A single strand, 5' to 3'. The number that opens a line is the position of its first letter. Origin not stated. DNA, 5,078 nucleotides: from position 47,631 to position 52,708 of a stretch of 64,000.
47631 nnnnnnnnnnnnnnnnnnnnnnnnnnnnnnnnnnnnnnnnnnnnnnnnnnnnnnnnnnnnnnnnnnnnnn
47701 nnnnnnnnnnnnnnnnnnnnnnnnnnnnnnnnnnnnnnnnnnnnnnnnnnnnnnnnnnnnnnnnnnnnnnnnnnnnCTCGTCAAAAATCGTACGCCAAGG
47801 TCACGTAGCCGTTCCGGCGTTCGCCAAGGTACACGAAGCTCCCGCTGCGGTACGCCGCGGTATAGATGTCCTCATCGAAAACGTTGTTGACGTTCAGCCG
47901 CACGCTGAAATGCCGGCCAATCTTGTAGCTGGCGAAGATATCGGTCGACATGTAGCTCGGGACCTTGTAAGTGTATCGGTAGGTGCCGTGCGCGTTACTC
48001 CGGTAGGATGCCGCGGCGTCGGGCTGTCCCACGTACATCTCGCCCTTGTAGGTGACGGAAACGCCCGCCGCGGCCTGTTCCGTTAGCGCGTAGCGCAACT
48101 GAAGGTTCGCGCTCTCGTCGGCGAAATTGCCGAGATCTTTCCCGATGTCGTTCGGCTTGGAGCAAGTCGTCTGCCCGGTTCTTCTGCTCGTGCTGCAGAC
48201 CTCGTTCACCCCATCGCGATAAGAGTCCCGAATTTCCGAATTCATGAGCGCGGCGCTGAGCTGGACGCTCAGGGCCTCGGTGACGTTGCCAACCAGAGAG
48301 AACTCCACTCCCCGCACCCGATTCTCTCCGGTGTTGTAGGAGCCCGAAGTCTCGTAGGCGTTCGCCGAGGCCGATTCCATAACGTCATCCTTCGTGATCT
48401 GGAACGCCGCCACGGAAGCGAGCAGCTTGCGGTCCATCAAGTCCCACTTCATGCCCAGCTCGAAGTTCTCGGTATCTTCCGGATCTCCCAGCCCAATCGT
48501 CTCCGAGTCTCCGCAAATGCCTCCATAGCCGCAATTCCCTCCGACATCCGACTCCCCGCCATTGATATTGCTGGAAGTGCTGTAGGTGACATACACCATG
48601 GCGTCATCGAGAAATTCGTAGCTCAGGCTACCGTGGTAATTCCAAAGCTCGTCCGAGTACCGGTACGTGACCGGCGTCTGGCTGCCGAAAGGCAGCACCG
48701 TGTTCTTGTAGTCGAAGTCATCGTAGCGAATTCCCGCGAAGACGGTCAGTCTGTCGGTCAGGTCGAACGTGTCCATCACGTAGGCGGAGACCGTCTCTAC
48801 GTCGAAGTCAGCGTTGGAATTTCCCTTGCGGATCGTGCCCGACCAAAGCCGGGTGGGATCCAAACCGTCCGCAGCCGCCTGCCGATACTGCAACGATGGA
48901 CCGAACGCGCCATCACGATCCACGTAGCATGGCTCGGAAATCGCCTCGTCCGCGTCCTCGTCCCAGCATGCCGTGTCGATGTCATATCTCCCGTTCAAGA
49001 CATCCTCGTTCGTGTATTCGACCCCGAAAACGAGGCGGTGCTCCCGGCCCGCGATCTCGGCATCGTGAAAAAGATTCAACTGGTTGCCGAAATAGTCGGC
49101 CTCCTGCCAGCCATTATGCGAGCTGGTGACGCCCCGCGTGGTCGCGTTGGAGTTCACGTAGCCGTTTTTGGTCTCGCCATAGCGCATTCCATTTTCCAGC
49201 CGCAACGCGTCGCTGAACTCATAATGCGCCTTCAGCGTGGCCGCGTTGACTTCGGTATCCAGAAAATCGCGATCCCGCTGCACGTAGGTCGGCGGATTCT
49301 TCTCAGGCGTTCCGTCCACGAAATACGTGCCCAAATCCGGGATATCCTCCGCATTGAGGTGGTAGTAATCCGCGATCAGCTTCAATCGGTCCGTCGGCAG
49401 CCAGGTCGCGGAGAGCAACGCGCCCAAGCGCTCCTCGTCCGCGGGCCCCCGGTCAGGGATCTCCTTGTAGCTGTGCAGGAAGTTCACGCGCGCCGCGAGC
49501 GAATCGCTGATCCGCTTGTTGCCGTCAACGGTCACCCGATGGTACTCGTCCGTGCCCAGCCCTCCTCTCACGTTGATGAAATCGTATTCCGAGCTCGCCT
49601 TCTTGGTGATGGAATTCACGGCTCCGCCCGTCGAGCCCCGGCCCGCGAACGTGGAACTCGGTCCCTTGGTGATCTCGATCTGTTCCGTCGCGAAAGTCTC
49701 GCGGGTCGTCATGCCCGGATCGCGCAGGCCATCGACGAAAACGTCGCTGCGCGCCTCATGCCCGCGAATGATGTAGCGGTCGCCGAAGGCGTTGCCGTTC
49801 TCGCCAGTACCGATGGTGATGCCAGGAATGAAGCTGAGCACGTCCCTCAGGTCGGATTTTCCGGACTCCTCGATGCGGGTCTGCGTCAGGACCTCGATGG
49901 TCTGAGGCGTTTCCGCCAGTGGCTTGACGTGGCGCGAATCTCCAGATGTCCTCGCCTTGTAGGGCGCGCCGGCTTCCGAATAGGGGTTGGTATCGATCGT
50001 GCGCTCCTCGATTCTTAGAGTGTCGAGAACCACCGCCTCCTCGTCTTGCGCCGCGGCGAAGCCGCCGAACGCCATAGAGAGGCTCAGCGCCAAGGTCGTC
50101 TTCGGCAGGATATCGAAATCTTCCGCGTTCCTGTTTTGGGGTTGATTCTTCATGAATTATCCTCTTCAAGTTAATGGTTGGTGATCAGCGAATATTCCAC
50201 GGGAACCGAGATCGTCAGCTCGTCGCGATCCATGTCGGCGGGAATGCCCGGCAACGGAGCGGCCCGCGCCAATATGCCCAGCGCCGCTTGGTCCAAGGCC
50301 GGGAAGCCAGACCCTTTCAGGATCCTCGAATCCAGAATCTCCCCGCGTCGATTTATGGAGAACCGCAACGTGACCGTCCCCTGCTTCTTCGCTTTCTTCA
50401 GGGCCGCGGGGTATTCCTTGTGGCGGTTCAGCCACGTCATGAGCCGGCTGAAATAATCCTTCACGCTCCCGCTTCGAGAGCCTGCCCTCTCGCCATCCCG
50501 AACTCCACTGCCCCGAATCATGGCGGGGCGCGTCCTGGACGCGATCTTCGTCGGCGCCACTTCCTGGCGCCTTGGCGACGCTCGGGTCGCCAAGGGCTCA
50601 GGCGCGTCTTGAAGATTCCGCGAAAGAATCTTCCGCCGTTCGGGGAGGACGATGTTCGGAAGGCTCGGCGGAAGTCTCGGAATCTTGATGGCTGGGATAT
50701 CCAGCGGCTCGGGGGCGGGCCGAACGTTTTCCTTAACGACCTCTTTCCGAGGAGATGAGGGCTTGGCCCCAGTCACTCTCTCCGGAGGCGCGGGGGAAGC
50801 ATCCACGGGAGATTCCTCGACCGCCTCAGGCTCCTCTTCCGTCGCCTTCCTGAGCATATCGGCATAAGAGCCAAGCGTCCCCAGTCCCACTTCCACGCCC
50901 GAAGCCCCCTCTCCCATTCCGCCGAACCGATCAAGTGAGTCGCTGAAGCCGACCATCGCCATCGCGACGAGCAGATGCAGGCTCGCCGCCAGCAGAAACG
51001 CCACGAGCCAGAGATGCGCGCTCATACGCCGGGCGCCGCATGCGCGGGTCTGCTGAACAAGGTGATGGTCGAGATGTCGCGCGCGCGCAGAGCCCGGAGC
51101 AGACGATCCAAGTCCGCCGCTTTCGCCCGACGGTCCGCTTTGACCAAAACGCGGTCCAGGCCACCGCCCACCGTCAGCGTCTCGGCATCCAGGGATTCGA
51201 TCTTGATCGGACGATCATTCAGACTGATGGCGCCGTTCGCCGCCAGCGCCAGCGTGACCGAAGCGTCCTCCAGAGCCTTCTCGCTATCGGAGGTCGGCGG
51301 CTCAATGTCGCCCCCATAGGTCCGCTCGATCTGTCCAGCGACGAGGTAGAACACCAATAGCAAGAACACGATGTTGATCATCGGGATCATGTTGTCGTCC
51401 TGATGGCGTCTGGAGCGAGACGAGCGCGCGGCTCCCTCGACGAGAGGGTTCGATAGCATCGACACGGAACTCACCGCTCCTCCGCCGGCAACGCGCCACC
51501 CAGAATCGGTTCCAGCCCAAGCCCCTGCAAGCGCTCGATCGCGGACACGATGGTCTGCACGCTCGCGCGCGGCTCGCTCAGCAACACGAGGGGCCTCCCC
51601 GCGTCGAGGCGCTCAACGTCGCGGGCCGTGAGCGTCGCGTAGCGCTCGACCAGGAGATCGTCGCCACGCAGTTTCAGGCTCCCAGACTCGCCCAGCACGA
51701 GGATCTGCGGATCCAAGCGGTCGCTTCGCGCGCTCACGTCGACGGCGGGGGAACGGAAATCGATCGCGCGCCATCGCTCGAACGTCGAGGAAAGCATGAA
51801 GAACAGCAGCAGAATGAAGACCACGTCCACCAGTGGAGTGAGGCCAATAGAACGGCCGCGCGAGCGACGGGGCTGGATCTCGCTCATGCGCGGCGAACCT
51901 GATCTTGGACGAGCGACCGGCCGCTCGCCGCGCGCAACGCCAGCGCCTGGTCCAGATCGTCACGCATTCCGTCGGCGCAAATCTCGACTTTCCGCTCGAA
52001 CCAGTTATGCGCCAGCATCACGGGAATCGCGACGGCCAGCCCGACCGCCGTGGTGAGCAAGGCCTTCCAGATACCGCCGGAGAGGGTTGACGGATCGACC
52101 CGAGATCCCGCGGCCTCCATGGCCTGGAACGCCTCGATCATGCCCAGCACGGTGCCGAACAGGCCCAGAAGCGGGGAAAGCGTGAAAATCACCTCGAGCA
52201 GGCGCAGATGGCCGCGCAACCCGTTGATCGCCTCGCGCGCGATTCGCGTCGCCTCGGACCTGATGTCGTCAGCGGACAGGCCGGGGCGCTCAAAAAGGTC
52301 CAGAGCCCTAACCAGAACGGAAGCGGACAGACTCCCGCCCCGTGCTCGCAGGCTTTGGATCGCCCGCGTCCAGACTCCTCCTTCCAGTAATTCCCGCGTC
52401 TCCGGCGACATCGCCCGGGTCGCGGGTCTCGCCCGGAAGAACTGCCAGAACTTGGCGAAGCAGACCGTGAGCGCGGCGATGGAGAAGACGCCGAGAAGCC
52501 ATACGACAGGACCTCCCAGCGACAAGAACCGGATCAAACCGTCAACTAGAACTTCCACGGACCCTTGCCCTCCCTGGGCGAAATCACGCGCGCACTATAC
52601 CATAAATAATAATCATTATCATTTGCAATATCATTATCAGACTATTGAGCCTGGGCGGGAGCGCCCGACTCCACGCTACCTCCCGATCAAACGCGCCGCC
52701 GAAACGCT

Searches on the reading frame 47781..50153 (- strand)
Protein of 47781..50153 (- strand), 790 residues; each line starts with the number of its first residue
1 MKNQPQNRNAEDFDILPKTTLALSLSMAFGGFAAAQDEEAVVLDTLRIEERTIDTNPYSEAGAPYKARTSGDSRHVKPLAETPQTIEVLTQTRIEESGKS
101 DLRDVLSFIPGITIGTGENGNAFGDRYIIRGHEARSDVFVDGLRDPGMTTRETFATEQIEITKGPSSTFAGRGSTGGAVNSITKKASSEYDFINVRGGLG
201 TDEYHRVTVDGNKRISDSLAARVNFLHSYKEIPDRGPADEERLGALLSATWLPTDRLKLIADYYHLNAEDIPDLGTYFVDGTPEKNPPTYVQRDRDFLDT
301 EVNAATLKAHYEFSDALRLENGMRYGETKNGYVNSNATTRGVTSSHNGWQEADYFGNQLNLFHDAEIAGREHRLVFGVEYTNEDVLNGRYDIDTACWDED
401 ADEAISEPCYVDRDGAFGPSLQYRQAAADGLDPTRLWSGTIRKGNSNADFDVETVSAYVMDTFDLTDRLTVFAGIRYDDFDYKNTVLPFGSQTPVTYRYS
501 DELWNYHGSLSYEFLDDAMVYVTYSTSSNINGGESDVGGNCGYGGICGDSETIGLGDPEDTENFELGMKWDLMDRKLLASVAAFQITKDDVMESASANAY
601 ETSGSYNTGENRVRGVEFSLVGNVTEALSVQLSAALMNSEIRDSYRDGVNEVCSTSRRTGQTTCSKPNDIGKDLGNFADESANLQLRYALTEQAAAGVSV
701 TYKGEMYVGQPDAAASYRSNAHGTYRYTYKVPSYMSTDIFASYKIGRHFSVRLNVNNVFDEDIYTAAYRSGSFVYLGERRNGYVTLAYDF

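Call 13: search_protein_families(library=pfam, proteins=[window:47781-50153:-], max_evalue=0.01)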
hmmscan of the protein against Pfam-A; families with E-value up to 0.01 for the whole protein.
window:47781-50153:- (790 aa): 3 families
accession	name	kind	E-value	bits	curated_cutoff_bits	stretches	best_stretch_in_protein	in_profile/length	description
PF00593.30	TonB_dep_Rec_b-barrel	-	1.9e-46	160.3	27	1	257-758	13-436/436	TonB dependent receptor-like, beta-barrel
PF07715.20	Plug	-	8.6e-19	68.5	23.9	1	79-178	2-107/107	TonB-dependent Receptor Plug Domain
PF25183.1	OMP_b-brl_4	-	5.4e-05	22.2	30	1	322-478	250-391/838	Outer membrane beta barrel domain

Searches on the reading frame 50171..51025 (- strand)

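Call 13: search_protein_families(library=pfam, proteins=[window:50171-51025:-], max_evalue=0.01)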
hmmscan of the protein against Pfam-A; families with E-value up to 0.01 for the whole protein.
window:50171-51025:- (284 aa): 2 families
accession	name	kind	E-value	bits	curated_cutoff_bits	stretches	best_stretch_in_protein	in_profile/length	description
PF03544.19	TonB_C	-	6.6e-16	59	24.6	1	202-280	2-79/79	Gram-negative bacterial TonB protein C-terminal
PF13103.11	TonB_2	-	3e-09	37.3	22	1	190-270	3-81/85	TonB C terminal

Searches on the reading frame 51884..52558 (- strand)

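Call 14: search_protein_families(library=pfam, proteins=[window:51884-52558:-], max_evalue=0.01)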
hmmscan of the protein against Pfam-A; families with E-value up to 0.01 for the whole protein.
window:51884-52558:- (224 aa): 1 family
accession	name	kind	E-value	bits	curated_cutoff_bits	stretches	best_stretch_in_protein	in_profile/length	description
PF01618.21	MotA_ExbB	-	4.8e-29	101.1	22.9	1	91-195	19-122/127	MotA/TolQ/ExbB proton channel family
